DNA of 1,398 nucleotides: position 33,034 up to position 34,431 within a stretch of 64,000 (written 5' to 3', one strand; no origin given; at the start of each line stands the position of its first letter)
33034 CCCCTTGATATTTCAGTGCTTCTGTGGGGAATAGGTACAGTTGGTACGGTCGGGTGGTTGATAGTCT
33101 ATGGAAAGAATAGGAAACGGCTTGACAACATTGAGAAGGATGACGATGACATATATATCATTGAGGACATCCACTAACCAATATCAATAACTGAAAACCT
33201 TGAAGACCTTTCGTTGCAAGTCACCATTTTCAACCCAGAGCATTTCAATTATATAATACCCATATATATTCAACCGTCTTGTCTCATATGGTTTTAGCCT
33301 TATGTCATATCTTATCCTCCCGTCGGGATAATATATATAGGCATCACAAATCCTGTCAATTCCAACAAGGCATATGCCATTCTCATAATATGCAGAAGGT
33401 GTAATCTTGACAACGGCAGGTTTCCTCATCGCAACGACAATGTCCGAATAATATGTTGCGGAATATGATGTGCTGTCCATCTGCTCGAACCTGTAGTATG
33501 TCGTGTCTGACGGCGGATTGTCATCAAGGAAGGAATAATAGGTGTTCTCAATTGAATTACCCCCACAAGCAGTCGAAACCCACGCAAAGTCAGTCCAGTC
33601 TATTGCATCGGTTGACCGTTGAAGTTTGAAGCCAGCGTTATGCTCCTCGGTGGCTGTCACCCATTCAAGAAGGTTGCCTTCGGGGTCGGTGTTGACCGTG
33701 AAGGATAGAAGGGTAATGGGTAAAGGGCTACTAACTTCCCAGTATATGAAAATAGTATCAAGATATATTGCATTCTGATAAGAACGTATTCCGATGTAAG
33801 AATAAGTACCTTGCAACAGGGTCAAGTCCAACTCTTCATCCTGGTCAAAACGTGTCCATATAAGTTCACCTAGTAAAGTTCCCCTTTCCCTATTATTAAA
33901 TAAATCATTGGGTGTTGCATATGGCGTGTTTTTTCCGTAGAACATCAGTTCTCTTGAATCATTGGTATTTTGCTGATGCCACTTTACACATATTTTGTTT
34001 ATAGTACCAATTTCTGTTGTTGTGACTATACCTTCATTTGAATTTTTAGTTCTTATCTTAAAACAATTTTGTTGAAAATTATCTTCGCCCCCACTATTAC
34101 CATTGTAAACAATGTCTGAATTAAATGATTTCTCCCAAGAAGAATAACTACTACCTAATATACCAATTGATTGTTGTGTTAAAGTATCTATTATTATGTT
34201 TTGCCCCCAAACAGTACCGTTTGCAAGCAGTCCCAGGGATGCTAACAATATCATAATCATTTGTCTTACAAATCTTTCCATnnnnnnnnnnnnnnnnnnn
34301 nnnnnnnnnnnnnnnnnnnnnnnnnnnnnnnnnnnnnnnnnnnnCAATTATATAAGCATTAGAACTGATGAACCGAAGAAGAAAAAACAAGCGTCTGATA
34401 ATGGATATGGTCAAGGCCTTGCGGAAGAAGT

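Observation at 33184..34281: Phage-encoded secreted protein carrying a type IX secretion C-terminal sorting domain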

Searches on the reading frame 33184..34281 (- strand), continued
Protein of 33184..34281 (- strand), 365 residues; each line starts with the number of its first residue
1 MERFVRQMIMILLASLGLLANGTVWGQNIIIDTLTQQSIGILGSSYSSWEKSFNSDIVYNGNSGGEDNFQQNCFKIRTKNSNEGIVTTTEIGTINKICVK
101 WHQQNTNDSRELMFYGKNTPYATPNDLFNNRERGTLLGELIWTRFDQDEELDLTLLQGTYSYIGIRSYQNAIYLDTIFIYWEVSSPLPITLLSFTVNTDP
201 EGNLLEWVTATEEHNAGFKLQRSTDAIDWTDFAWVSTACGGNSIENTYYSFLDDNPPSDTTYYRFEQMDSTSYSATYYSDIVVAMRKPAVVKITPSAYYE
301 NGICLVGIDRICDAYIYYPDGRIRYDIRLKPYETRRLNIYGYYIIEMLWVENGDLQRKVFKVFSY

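Call 38: find_encoding_contigs(protein=P0003, flank=10000, max_places=3)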
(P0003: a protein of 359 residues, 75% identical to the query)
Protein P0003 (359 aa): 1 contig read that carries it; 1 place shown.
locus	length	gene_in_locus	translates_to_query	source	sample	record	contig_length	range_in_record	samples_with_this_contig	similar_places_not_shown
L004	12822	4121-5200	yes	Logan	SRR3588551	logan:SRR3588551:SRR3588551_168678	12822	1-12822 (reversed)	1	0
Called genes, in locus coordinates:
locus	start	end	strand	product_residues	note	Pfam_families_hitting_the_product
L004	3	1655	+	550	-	?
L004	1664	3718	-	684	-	PF03104:DNA_pol_B_exo1, PF00136:DNA_pol_B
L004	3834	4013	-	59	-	-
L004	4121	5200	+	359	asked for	-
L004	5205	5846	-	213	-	-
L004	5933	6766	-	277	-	PF01145:Band_7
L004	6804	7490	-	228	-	PF00574:CLP_protease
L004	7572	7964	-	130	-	-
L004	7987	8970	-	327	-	PF00145:DNA_methylase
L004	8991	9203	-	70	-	-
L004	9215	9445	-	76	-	-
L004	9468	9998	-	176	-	-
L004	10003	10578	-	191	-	-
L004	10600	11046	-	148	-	-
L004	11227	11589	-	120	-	-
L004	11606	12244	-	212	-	-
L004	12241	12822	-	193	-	?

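Call 39: find_encoding_contigs(protein=P0006, flank=10000, max_places=3)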
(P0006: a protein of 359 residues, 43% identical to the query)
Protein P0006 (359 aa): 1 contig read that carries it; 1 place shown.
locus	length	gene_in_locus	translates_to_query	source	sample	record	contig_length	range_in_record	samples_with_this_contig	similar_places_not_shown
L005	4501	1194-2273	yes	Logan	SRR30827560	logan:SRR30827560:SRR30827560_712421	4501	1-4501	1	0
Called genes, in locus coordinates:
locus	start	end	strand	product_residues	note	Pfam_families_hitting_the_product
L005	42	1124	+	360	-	-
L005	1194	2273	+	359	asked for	-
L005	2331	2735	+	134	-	-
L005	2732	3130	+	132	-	-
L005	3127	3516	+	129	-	-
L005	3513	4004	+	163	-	-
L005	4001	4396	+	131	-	-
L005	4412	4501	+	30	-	?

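Call 40: find_encoding_contigs(protein=P0004, flank=10000, max_places=3)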
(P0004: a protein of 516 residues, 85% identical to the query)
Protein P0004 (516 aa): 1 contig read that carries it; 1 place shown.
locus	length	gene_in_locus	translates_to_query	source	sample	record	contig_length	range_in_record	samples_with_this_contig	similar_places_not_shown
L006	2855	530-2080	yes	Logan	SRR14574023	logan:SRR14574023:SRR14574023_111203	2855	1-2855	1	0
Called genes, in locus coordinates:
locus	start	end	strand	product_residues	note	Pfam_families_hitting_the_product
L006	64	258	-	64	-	PF05265:DUF723 (weak)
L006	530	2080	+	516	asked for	PF07675:Cleaved_Adhesin (weak)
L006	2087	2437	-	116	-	-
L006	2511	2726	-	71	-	-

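Call 41: find_encoding_contigs(protein=P0005, flank=10000, max_places=3)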
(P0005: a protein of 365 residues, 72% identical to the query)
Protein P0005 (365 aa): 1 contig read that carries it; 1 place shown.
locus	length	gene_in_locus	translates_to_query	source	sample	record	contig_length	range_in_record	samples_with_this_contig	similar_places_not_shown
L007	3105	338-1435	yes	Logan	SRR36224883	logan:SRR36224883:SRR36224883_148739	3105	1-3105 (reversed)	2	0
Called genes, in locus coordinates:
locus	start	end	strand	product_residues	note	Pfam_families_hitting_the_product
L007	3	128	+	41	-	?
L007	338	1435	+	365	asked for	PF07675:Cleaved_Adhesin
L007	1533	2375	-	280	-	PF01145:Band_7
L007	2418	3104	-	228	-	?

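Call 59: find_related_loci(query=window:33184-34281:-, collection=viral_contigs, flank=8000)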
Query window:33184-34281:- (365 aa) in viral_contigs; peptide patterns used: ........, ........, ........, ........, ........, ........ (x = any residue, [..] = any of these).
1 stretches matched a pattern, but none encodes a relative of the query by tblastn (E <= 1e-3).

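Call 60: find_related_loci(query=window:33184-34281:-, collection=genome_contigs, flank=8000)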
Query window:33184-34281:- (365 aa) in genome_contigs; peptide patterns used: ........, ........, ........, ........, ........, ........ (x = any residue, [..] = any of these).
12 stretches matched a pattern; 1 encode a relative of the query (tblastn E <= 1e-3); 1 distinct loci.
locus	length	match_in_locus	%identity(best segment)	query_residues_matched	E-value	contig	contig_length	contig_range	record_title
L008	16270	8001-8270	43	179-269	1e-16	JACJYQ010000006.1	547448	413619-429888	MAG: Lewinellaceae bacterium isolate HK-STAS-BACT-42 HK-STAS-BACT-42_6, whole genome shotgun sequence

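Call 64: search_protein_families(library=pfam, proteins=[L005:42-1124:+, L005:2328-2735:+, L005:3121-3516:+], max_evalue=0.1)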
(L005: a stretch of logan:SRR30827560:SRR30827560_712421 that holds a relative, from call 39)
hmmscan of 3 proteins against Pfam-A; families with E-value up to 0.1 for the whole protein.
L005:42-1124:+ (360 aa): 1 family
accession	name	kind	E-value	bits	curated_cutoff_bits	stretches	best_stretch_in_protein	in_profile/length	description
PF09603.15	Fib_succ_major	-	6.1e-13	49.9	33.9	1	39-205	1-187/187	Fibrobacter succinogenes major domain (Fib_succ_major)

L005:2328-2735:+ (135 aa): 0 families

L005:3121-3516:+ (131 aa): 0 families

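Call 86: get_annotated_region(hit=H1, flank=2500)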
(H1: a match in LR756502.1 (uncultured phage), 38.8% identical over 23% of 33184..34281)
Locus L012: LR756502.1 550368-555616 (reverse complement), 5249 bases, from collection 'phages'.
description: uncultured phage genome assembly, chromosome: 1.
organism: uncultured phage (NCBI taxid 278008)
taxonomy: Viruses; environmental samples
host: -; source: metagenomic; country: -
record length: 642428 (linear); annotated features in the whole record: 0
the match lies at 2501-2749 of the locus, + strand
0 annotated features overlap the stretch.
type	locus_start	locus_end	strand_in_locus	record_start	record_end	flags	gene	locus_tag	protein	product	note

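Call 87: get_annotated_region(hit=H2, flank=2500)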
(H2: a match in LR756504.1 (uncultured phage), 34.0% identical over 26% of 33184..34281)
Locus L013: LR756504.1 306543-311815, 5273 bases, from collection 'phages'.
description: uncultured phage genome assembly, chromosome: 1.
organism: uncultured phage (NCBI taxid 278008)
taxonomy: Viruses; environmental samples
host: -; source: metagenomic; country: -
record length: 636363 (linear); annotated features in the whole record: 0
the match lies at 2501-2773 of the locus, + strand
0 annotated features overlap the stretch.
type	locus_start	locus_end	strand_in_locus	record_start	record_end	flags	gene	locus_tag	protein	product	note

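Call 90: search_protein_families(library=pfam, proteins=[L012:2225-2935:+, L013:2075-3064:+], max_evalue=1)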
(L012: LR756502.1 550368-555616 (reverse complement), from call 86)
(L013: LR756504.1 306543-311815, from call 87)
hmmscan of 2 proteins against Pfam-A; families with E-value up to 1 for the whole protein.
L012:2225-2935:+ (236 aa): 2 families
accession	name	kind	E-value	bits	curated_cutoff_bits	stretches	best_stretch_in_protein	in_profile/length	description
PF22633.2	F5_F8_type_C_2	-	0.0048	17.9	27.8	1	105-148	29-72/91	NedA-like, galactose-binding domain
PF00754.31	F5_F8_type_C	-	0.021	15.4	28.2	1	105-168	44-107/127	F5/8 type C domain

L013:2075-3064:+ (329 aa): 0 families

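Call 91: search_protein_families(library=ncbifam, proteins=[L012:2225-2935:+, L013:2075-3064:+, L005:42-1124:+, P0006], max_evalue=1)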
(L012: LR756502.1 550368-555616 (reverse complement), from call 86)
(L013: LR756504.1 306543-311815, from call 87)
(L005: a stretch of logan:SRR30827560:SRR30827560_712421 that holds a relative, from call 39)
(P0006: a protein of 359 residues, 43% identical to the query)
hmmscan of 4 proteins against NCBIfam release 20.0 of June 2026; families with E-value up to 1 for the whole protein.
L012:2225-2935:+ (236 aa): 0 families

L013:2075-3064:+ (329 aa): 0 families

L005:42-1124:+ (360 aa): 1 family
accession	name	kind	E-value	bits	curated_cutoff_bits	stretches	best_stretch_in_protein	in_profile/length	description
TIGR02145.1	Fib_succ_major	domain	4.4e-15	56.8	41.65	1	38-206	13-176/176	FISUMP domain-containing protein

P0006 (359 aa): 0 families

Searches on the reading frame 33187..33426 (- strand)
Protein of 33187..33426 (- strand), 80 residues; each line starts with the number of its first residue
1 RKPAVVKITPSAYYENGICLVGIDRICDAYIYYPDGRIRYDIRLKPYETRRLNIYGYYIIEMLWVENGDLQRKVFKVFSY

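Call 25: search_protein_representatives(alignment_id=A1)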
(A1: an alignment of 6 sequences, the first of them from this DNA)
Query: 6 sequences, 80 profile positions. Proteins with E-value up to 0.001 (for the whole library): 16; up to 1e-10: 14; up to 1e-30: 2. The best 16 are listed.
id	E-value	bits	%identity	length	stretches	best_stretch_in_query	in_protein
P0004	1.2e-42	160.1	-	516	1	1-80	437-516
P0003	1.9e-42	159.5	-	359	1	1-80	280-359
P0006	3.0e-24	101.2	-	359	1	4-75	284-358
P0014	3.3e-22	94.7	-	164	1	6-80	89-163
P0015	8.9e-22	93.3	-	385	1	4-75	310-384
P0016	2.9e-21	91.6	-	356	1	4-75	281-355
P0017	7.5e-19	83.9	-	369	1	13-75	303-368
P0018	3.1e-18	81.9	-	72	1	8-76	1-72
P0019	5.1e-18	81.2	-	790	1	5-80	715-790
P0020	8.5e-18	80.5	-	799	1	5-80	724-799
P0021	1.1e-15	73.8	-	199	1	10-80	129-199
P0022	1.4e-15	73.4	-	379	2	5-79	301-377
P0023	3.5e-14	68.9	-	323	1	10-79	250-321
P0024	3.2e-13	65.9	-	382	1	10-79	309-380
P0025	9.9e-06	41.9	-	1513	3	10-68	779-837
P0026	1.5e-04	38.1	-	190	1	14-76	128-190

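Call 28: search_protein_families(library=pfam, proteins=[P0014, P0015, P0016, P0017, P0019, P0020, P0021, P0022, P0024, P0026], max_evalue=1)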
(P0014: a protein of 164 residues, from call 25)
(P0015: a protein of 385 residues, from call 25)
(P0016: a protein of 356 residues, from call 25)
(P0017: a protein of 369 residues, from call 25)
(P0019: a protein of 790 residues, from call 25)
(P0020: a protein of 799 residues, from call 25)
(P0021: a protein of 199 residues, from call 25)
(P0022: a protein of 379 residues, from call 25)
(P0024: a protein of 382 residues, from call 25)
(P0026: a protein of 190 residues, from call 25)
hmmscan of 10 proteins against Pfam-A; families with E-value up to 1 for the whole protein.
P0014 (164 aa): 1 family
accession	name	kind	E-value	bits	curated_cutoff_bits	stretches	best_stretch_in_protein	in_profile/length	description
PF21437.2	CbiG-like_linker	-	0.051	14.2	27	1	19-61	28-68/78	CbiG-like, linker domain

P0015 (385 aa): 1 family
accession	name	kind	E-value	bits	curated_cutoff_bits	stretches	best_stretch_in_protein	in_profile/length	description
PF20009.4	GEVED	-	2.2e-09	38.4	24.4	1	3-53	28-77/78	GEVED domain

P0016 (356 aa): 3 families
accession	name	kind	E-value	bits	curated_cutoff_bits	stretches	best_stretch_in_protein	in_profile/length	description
PF07675.18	Cleaved_Adhesin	-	7.5e-13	49.2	21.4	1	42-128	14-105/174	Cleaved Adhesin Domain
PF20646.2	Hpf1_C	-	0.22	11.6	25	1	262-281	3-21/35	Hpf1 C-terminal YTTT repeat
PF20773.4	InhA-like_MAM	-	0.82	9.6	26.9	1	136-182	116-165/191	Immune inhibitor A-like, MAM domain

P0017 (369 aa): 0 families

P0019 (790 aa): 3 families
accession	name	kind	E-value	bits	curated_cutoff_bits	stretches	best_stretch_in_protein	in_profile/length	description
PF20009.4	GEVED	-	2.7e-20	73.4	24.4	1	284-359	2-77/78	GEVED domain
PF09479.16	Flg_new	-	9.1e-15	55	27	1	366-437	1-65/65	Listeria-Bacteroides repeat domain (List_Bact_rpt)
PF11506.14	DUF3217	-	0.035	14.5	26.4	1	716-767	19-69/104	Protein of unknown function (DUF3217)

P0020 (799 aa): 4 families
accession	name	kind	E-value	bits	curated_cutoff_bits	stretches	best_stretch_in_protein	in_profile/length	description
PF07675.18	Cleaved_Adhesin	-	1.7e-26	93.6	21.4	1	234-395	15-174/174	Cleaved Adhesin Domain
PF00629.30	MAM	-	1.9e-06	28.3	26.4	2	475-610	11-153/158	MAM domain, meprin/A5/mu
PF00041.27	fn3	-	1.1e-05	25.9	25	2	393-433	34-76/84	Fibronectin type III domain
PF11506.14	DUF3217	-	0.047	14.1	26.4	1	728-776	22-69/104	Protein of unknown function (DUF3217)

P0021 (199 aa): 0 families

P0022 (379 aa): 2 families
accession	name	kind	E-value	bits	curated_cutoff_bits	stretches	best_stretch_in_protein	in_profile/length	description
PF07675.18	Cleaved_Adhesin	-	3.1e-13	50.5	21.4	2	34-121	6-101/174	Cleaved Adhesin Domain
PF00629.30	MAM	-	0.034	14.4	26.4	1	71-175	45-152/158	MAM domain, meprin/A5/mu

P0024 (382 aa): 1 family
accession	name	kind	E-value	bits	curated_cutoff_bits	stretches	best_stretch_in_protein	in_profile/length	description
PF03430.19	TATR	-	0.015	14.6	27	1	246-324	57-123/439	Trans-activating transcriptional regulator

P0026 (190 aa): 1 family
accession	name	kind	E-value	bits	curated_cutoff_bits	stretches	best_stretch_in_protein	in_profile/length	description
PF16283.10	DUF4929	-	0.034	13.5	28.3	1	20-77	188-244/374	Domain of unknown function (DUF4929)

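Call 91: search_protein_families(library=ncbifam, proteins=[P0026, P0021, P0019, P0022], max_evalue=1)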
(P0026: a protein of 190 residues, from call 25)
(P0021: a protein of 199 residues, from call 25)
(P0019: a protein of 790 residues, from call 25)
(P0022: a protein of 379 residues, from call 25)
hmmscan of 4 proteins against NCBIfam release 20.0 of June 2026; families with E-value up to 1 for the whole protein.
P0026 (190 aa): 0 families

P0021 (199 aa): 0 families

P0019 (790 aa): 1 family
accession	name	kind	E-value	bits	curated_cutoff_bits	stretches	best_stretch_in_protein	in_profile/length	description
TIGR02543.1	List_Bact_rpt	repeat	0.00028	21.2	20.95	1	402-439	4-41/44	TIGR02543 family repeat protein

P0022 (379 aa): 1 family
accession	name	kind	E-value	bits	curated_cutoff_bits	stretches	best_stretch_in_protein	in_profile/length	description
NF038128.1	choice_anch_J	domain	3.9e-13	49.9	30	1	33-175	3-162/162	choice-of-anchor J domain-containing protein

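Call 97: find_encoding_contigs(protein=P0020, flank=8000, max_places=2)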
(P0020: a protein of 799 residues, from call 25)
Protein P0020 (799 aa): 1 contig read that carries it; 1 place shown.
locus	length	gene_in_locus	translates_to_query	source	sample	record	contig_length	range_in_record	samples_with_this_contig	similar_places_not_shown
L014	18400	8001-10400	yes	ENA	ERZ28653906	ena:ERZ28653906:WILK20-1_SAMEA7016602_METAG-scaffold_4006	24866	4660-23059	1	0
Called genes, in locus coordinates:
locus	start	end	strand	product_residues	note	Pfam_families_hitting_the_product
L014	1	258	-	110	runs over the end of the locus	-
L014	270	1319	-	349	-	PF01555:N6_N4_Mtase (weak)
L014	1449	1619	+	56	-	-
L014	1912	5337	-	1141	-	PF03104:DNA_pol_B_exo1, PF00136:DNA_pol_B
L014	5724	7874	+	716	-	-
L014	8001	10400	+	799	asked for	PF00041:fn3 (faint), PF00629:MAM (faint), PF07675:Cleaved_Adhesin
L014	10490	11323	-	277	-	PF01145:Band_7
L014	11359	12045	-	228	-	PF00574:CLP_protease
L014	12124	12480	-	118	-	-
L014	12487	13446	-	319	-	-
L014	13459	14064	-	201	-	-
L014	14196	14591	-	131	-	-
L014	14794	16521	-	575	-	PF07282:Cas12f1-like_TNB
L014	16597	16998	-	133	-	-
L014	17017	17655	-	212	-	-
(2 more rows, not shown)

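Call 98: find_encoding_contigs(protein=P0024, flank=8000, max_places=2)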
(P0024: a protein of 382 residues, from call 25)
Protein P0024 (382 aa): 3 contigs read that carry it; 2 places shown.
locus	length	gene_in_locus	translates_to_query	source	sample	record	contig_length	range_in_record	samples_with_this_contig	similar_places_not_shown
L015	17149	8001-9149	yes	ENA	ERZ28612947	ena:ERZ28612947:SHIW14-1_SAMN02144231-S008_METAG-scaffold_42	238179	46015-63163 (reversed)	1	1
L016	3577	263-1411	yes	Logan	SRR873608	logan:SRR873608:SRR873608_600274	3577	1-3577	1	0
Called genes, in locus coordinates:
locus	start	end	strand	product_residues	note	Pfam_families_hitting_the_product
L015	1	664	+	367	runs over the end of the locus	PF02739:5_3_exonuc_N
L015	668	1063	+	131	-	-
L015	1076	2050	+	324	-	-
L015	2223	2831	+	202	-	-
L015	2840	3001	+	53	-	-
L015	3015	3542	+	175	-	PF00293:NUDIX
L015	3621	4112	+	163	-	-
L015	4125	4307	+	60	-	-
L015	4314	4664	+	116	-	-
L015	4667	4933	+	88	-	-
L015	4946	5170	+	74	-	-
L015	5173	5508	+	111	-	-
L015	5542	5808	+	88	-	-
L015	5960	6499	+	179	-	-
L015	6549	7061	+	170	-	PF02195:ParB_N (weak)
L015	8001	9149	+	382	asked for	-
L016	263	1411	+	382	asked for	-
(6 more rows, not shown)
